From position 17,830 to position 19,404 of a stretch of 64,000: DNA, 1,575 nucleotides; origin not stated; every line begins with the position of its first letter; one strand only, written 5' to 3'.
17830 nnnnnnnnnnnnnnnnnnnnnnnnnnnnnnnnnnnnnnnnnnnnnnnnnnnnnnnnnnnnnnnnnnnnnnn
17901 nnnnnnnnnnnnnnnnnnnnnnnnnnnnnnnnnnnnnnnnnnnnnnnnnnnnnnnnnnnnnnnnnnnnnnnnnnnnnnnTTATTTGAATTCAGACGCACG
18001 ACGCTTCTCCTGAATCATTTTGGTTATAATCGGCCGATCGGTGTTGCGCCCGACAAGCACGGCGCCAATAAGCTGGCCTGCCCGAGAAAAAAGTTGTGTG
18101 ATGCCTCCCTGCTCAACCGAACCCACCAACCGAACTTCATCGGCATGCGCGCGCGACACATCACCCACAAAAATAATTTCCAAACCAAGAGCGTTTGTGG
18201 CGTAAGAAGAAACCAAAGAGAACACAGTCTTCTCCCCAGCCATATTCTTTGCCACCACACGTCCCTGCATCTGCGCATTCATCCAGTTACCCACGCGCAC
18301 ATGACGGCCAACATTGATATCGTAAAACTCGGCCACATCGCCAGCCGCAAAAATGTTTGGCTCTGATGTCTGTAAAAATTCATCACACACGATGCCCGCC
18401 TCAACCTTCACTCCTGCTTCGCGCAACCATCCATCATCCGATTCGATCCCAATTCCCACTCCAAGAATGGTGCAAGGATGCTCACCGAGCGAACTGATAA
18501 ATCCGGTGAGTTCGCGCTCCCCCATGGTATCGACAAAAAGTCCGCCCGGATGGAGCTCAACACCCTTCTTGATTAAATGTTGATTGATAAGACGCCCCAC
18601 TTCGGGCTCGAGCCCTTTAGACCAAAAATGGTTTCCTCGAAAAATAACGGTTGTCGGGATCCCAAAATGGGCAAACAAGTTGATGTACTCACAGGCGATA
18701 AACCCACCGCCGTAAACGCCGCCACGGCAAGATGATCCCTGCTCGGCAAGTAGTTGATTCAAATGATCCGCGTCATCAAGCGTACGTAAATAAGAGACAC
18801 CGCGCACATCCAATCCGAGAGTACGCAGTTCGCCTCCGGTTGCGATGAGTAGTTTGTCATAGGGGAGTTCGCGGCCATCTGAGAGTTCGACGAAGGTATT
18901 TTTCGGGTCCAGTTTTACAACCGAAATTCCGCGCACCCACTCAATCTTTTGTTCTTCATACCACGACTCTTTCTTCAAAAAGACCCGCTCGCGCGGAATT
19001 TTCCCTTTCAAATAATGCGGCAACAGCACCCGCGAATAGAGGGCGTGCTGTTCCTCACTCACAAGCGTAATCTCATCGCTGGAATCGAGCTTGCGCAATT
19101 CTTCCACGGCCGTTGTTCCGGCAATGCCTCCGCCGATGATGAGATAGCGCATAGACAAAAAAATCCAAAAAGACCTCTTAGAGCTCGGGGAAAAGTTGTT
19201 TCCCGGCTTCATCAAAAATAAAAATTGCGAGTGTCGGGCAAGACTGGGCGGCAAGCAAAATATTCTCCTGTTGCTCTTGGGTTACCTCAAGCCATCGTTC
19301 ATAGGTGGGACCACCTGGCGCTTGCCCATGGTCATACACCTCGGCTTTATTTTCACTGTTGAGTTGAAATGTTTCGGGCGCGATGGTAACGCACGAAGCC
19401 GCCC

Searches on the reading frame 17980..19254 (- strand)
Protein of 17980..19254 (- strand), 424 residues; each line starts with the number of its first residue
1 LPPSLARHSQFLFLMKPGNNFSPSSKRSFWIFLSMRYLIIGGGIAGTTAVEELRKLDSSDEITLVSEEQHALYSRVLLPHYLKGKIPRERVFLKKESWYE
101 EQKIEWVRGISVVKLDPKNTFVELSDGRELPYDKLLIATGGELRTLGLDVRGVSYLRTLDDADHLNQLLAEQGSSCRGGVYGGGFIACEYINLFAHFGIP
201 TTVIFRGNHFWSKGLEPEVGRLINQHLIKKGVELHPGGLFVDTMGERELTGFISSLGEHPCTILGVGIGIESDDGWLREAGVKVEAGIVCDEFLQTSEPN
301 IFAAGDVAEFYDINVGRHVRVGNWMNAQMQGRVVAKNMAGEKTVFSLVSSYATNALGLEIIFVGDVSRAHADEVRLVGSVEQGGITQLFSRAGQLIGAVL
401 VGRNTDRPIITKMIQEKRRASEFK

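Call 6: search_protein_families(library=pfam, proteins=[window:17980-19254:-])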
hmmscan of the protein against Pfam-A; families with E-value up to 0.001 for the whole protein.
window:17980-19254:- (424 aa): 2 families
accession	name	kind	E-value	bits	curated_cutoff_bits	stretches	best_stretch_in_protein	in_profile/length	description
PF07992.20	Pyr_redox_2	-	3e-48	165.2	26.1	1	36-331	2-291/291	Pyridine nucleotide-disulphide oxidoreductase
PF00070.33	Pyr_redox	-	9.5e-13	48.9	22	1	179-236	3-59/82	Pyridine nucleotide-disulphide oxidoreductase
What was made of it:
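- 17980..19254 (-): Upstream gene: pyridine-nucleotide-disulphide oxidoreductase, the last gene of a nifS-nifU-ferredoxin cluster. The likely true start is internal, at the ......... methionine. Pfam PF07992, E 3e-48 (call 6).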
